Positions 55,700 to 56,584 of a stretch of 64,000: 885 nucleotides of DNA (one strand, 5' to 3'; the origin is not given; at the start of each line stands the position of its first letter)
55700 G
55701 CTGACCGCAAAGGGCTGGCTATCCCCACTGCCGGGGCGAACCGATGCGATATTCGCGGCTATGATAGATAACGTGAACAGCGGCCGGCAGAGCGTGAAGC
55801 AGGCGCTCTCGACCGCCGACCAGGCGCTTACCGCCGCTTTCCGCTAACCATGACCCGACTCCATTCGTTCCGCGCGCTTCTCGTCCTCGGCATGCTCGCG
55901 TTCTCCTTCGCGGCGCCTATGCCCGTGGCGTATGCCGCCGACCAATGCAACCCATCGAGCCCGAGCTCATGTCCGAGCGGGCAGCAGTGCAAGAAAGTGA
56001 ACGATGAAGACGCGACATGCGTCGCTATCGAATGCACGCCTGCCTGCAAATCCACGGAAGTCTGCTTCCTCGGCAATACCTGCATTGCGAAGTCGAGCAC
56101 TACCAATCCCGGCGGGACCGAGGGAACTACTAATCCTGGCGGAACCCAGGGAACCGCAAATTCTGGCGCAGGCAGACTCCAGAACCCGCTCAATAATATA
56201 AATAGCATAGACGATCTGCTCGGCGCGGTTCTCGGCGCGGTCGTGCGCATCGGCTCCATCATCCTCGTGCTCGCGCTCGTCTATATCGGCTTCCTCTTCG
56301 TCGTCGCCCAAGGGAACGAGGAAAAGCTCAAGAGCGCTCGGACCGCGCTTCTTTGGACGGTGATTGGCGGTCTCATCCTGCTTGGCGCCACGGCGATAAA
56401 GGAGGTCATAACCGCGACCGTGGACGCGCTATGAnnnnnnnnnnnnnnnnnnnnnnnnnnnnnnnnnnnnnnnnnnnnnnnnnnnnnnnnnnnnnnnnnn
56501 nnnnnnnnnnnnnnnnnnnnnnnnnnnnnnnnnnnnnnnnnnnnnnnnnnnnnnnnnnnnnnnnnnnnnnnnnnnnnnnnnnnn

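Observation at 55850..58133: Tandem array of five diversifying pilin-like (TrbC/VirB2-type) two-TM paralogs with shuffled Cys-rich ectodomains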

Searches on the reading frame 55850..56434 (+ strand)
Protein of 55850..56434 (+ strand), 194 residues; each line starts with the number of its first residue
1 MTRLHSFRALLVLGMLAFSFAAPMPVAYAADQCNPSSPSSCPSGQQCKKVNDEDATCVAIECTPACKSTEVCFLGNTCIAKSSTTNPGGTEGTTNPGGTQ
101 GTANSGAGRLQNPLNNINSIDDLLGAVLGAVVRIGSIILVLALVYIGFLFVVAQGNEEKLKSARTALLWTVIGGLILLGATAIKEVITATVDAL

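Call 3: search_protein_families(library=pfam, proteins=[window:55850-56434:+], max_evalue=1)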
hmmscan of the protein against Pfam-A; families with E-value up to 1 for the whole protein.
window:55850-56434:+ (194 aa): 3 families
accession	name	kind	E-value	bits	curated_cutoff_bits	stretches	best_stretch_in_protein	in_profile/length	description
PF18895.5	T4SS_pilin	-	3.1e-06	27.6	26.6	1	119-183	4-67/71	Type IV secretion system pilin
PF04956.18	TrbC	-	0.004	17.8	27.9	1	118-183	35-94/98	TrbC/VIRB2 pilin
PF19607.4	DUF6112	-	0.05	13.8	25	1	117-181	10-74/88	Family of unknown function (DUF6112)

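Call 4: search_protein_families(library=ncbifam, proteins=[window:55850-56434:+], max_evalue=1)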
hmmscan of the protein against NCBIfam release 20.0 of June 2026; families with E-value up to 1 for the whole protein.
window:55850-56434:+ (194 aa): 4 families
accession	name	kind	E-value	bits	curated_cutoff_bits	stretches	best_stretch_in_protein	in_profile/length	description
NF045849.1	ICE_MMCAP2_0565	equivalog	6.3e-07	29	40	1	115-190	3-79/80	Mbov_0395 family pilin-like conjugal transfer protein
NF009290.0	PRK12650.1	equivalog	0.021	12.7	980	1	146-190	147-190/966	DUF4040 family protein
TIGR04554.1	3TM_mycoplas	hypoth_equivalog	0.073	13.4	40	1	132-183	2-53/105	TIGR04554 family membrane protein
NF042915.1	MAB_1171c_fam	subfamily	0.8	8.7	100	1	117-185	49-118/362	MAB_1171c family putative transporter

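Call 37: find_homologous_proteins(query=window:55850-56434:+, max_evalue=0.001)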
Query window:55850-56434:+ (194 aa): 266 proteins with E <= 0.001 among 1200 candidates; the best 120 are listed.
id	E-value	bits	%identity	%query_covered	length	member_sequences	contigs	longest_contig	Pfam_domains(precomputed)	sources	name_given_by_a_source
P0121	7.1e-120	416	99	100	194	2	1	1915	PF18895.6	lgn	-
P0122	9.9e-50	187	57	90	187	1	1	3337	PF18895.6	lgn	-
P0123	1.0e-48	184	86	57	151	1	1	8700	PF18895.6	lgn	-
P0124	1.2e-41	161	49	94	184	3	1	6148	PF18895.6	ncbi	-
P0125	2.2e-36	143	43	100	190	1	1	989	PF18895.6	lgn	-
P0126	1.0e-34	138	56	69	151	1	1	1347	PF18895.6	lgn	-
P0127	2.3e-34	137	66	57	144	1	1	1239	PF18895.6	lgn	-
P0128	3.0e-34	136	68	57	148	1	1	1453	PF18895.6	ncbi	-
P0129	3.6e-34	136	76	44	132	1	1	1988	PF18895.6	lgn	-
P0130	6.1e-33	132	71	44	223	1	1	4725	PF18895.6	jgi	jgi:hypothetical protein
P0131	6.4e-33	132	48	90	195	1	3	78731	PF18895.6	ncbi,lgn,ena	ncbi:MAG: pilin [Patescibacteria group bacterium]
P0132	7.8e-33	132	63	59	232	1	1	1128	PF18895.6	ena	-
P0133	5.0e-32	129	62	53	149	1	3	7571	PF18895.6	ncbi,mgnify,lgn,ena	ncbi:MAG: hypothetical protein AAB883_02195 [Patescibacteria group bacterium]|mgnify:CR=1 FL=1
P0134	1.5e-31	128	65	53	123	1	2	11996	PF18895.6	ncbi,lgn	-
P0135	1.7e-31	127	64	58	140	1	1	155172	PF18895.6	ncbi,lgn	-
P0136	2.7e-31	127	74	44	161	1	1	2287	PF18895.6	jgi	jgi:hypothetical protein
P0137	5.5e-31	126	63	54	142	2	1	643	PF18895.6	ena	-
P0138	5.5e-31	126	75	45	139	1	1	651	PF18895.6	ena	-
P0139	1.1e-30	125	53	69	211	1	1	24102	PF18895.6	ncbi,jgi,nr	ncbi:MAG TPA: pilin [Candidatus Paceibacterota bacterium]|nr:pilin [Candidatus Paceibacterota bacter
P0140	1.4e-30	125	60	58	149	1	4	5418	PF18895.6,PF04956.19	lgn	-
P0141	1.5e-30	124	55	70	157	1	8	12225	PF18895.6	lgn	-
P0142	2.1e-30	124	43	90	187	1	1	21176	PF18895.6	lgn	-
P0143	2.7e-30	124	65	57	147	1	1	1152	PF18895.6,PF04956.19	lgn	-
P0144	3.3e-30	123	60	56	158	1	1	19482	PF18895.6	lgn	-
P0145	4.0e-30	123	65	56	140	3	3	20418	PF18895.6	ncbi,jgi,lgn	-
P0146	5.3e-30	123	69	44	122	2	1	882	PF18895.6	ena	-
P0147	7.5e-30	122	58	58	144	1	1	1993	PF18895.6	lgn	-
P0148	9.0e-30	122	69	43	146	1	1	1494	PF18895.6,PF04956.19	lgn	-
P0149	1.2e-29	121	68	46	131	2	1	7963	PF18895.6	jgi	-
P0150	1.6e-29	121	52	66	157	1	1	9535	PF18895.6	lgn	-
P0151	1.7e-29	121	54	67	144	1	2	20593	PF18895.6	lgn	-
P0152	2.6e-29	120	67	53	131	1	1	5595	PF18895.6,PF04956.19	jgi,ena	-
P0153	3.0e-29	120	56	60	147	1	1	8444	PF18895.6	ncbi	-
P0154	3.9e-29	120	52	63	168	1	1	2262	PF18895.6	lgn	-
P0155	4.0e-29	120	51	63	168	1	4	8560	PF18895.6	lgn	-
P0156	4.2e-29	120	60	57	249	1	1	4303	PF18895.6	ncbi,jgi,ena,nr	ncbi:MAG TPA: pilin [Candidatus Paceibacterota bacterium]|nr:pilin [Candidatus Paceibacterota bacter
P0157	5.0e-29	119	59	59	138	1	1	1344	PF18895.6,PF04956.19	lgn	-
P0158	5.6e-29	119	68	48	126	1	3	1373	PF18895.6,PF04956.19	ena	-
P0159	8.1e-29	119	58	56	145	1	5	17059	PF18895.6,PF04956.19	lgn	-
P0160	1.2e-28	118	59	57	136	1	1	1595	PF18895.6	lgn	-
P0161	1.4e-28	118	57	61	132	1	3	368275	PF18895.6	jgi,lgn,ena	-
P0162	1.6e-28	118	60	49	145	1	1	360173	PF18895.6,PF04956.19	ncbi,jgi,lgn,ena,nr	ncbi:MAG TPA: pilin [Candidatus Paceibacterota bacterium]|nr:pilin [Candidatus Paceibacterota bacter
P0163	1.9e-28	118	57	60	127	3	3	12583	PF18895.6,PF04956.19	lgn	-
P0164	2.1e-28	117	51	80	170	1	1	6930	PF18895.6,PF04956.19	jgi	-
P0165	2.5e-28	117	58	58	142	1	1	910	PF18895.6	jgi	jgi:hypothetical protein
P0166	3.8e-28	117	72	45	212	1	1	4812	PF18895.6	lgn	-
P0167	3.9e-28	117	68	44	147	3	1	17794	PF18895.6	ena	-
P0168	4.0e-28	117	52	71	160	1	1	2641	PF18895.6,PF04956.19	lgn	-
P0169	4.1e-28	117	59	58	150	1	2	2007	PF18895.6,PF04956.19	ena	-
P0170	4.7e-28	116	42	100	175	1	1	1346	PF18895.6,PF04956.19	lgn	-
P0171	5.3e-28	116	46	91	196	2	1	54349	PF18895.6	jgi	jgi:hypothetical protein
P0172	5.4e-28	116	48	82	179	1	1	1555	PF18895.6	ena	-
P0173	6.6e-28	116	55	68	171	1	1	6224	PF18895.6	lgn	-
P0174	7.5e-28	116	56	56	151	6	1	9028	PF18895.6,PF04956.19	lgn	-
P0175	1.0e-27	115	54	62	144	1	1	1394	PF18895.6,PF04956.19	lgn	-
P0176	1.3e-27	115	68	44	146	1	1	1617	PF18895.6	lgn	-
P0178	2.2e-27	114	66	50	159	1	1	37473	PF18895.6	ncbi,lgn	-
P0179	2.2e-27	114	56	61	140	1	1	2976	PF18895.6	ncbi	-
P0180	2.3e-27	114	42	100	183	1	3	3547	PF18895.6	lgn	-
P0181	2.7e-27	114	57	57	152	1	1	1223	PF18895.6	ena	-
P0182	3.1e-27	114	56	54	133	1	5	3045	PF18895.6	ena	-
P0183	3.1e-27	114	42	100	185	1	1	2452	PF18895.6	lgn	-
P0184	4.1e-27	113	43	92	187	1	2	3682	PF18895.6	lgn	-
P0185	4.7e-27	113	51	80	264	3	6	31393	PF18895.6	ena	-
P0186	4.8e-27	113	62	54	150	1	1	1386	PF18895.6,PF04956.19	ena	-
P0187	8.5e-27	112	59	45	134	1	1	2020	PF18895.6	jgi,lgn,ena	-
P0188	8.5e-27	112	58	52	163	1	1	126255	PF18895.6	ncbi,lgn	-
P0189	1.0e-26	112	44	88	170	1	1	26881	PF18895.6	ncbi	-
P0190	1.3e-26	112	60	44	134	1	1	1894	PF18895.6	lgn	-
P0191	1.3e-26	112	55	59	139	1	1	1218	PF18895.6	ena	-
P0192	2.4e-26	111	52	67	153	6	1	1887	PF18895.6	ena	-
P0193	3.3e-26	110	66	45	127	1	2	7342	PF18895.6,PF04956.19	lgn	-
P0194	4.5e-26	110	69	42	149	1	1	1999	PF18895.6,PF04956.19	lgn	-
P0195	5.7e-26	110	66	45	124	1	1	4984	PF18895.6,PF04956.19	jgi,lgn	jgi:hypothetical protein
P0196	6.1e-26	109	43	81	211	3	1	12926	PF18895.6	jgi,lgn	-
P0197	6.1e-26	109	66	45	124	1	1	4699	PF18895.6,PF04956.19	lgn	-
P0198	7.4e-26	109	63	49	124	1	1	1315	PF18895.6,PF04956.19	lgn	-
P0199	9.1e-26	109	60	54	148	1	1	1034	PF18895.6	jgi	-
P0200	1.1e-25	109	59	44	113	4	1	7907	PF18895.6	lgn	-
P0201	1.5e-25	108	55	59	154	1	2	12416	PF18895.6,PF04956.19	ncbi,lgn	-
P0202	1.6e-25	108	57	58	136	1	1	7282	PF18895.6,PF04956.19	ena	-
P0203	1.7e-25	108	64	44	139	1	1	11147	PF18895.6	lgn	-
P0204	1.8e-25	108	45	87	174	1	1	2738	PF18895.6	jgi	jgi:hypothetical protein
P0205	1.8e-25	108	48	71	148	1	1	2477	PF18895.6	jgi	jgi:hypothetical protein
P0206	2.4e-25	107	63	46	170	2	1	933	PF18895.6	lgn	-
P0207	2.7e-25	107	59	52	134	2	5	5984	PF18895.6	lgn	-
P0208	2.8e-25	107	47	70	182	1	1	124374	PF18895.6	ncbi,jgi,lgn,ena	ncbi:MAG TPA: pilin [Candidatus Paceibacterota bacterium]|jgi:hypothetical protein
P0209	2.8e-25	107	41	87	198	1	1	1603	PF18895.6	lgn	-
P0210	4.2e-25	107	69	45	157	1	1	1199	PF18895.6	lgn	-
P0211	4.5e-25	107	58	54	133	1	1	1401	PF18895.6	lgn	-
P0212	5.3e-25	106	62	44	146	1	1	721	PF18895.6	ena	-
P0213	5.3e-25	106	40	96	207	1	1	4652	PF18895.6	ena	-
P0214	6.4e-25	106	54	58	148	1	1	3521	PF18895.6,PF04956.19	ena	-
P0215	6.4e-25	106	61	48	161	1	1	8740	PF18895.6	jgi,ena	jgi:hypothetical protein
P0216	7.3e-25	106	39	98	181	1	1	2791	PF18895.6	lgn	-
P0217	9.1e-25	106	56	53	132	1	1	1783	PF18895.6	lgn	-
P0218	9.1e-25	106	55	59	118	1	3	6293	PF18895.6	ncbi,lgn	-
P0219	1.3e-24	105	68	44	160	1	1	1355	PF18895.6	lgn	-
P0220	1.3e-24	105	65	45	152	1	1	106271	PF18895.6,PF04956.19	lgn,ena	-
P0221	1.3e-24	105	53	58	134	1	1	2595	PF18895.6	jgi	jgi:hypothetical protein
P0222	1.4e-24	105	57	53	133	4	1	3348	PF18895.6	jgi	jgi:hypothetical protein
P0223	1.4e-24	105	55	52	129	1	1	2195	PF18895.6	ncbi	-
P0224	1.5e-24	105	54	55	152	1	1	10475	PF18895.6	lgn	-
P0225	1.5e-24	105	69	44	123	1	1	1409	PF18895.6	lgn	-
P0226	1.7e-24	105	72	48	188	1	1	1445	PF18895.6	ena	-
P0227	2.1e-24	104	69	44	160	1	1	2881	PF18895.6,PF04956.19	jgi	jgi:hypothetical protein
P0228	2.2e-24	104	57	53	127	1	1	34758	PF18895.6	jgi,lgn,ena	-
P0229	2.9e-24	104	65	44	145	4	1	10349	PF18895.6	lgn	-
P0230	3.5e-24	104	52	53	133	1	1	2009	PF18895.6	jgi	jgi:hypothetical protein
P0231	3.7e-24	104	52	56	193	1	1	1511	PF18895.6,PF04956.19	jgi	jgi:hypothetical protein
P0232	3.9e-24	104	71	44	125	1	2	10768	PF18895.6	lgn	-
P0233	4.6e-24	103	57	46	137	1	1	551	PF18895.6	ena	-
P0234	4.6e-24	103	55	61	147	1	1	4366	PF18895.6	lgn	-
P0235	5.6e-24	103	51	56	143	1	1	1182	PF18895.6,PF04956.19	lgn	-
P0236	6.4e-24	103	53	56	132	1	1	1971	PF18895.6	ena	-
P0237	6.9e-24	103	57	57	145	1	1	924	PF18895.6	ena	-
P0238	9.5e-24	102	64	44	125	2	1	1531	PF18895.6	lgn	-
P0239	1.0e-23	102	55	55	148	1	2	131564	PF18895.6,PF04956.19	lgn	-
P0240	1.0e-23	102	65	44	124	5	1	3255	PF18895.6,PF04956.19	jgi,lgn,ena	-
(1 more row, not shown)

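Call 46: search_solved_structures(query=A3, max_evalue=10)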
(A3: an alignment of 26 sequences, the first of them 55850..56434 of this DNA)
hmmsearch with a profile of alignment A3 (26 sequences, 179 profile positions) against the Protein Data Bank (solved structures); distinct sequences matched with E-value up to 10: 0.

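Call 47: find_encoding_contigs(protein=P0123, flank=10000, max_places=2)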
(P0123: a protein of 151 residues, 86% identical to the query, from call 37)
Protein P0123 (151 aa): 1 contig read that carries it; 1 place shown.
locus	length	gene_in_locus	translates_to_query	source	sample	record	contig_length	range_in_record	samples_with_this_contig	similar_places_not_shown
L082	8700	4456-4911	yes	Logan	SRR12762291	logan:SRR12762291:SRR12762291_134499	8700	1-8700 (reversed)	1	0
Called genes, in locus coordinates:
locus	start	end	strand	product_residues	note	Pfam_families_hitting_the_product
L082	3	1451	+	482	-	?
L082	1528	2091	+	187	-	-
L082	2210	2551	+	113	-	-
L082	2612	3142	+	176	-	PF13489:Methyltransf_23 (weak), PF01135:PCMT (weak), PF01209:Ubie_methyltran, PF13847:Methyltransf_31, PF08241:Methyltransf_11, PF13649:Methyltransf_25, PF08242:Methyltransf_12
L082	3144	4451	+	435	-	PF13416:SBP_bac_8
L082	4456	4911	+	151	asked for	PF18895:T4SS_pilin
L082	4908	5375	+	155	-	PF18895:T4SS_pilin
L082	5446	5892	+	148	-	PF18895:T4SS_pilin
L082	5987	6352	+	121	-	PF18895:T4SS_pilin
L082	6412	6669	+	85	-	PF18895:T4SS_pilin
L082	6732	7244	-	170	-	-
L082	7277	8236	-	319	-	PF01145:Band_7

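Call 49: find_encoding_contigs(protein=P0121, flank=10000, max_places=2)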
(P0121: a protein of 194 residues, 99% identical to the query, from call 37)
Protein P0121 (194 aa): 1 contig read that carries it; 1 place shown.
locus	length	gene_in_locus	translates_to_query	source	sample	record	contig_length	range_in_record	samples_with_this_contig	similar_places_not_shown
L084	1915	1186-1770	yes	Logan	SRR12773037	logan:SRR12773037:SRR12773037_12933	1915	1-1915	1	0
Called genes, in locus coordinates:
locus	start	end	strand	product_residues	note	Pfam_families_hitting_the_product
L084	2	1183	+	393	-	?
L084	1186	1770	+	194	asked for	PF18895:T4SS_pilin (weak)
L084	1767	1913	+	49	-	?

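Call 55: search_protein_families(library=pfam, alignment_id=A3, max_evalue=0.01)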
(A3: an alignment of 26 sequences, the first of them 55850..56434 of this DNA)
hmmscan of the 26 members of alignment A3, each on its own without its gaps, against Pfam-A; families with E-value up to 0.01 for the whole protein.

A. member 1, window:55850-56434:+ (194 aa): 2 families
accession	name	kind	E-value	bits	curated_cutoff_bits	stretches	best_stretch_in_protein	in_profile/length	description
PF18895.5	T4SS_pilin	-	3.1e-06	27.6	26.6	1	119-183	4-67/71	Type IV secretion system pilin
PF04956.18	TrbC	-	0.004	17.8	27.9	1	118-183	35-94/98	TrbC/VIRB2 pilin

B. families by the number of members that match (of 26 scanned): 4 families
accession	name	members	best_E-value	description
PF18895.5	T4SS_pilin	26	4.9e-11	Type IV secretion system pilin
PF04956.18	TrbC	25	1.1e-06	TrbC/VIRB2 pilin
PF21827.1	New_glue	1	0.0036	New glue protein family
PF01683.23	EB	1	0.0048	EB module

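Call 61: predict_structure(alignment_id=A3)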
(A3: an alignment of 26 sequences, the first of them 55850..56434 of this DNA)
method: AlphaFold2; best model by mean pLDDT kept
length: 194 residues; sequences in the alignment: 26
mean_pLDDT: 71.7   pTM: 0.37
mean pLDDT of the five models: 71.7, 68.3, 65.7, 65.7, 65.1
residues with pLDDT >= 90: 4; 70-90: 119; 50-70: 45; < 50: 26
segments of 3 or more residues with pLDDT < 50: 84-103
pLDDT, mean of each block of 10 residues (from residue 1): 73 81 54 75 81 77 63 64 47 42 52 68 80 87 88 82 84 84 78 70
secondary structure, 60 per line:
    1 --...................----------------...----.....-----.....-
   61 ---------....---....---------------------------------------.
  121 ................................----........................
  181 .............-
elements in order: H3-21 E45-49 E55-59 E70-73 E77-80 H120-152 H157-193
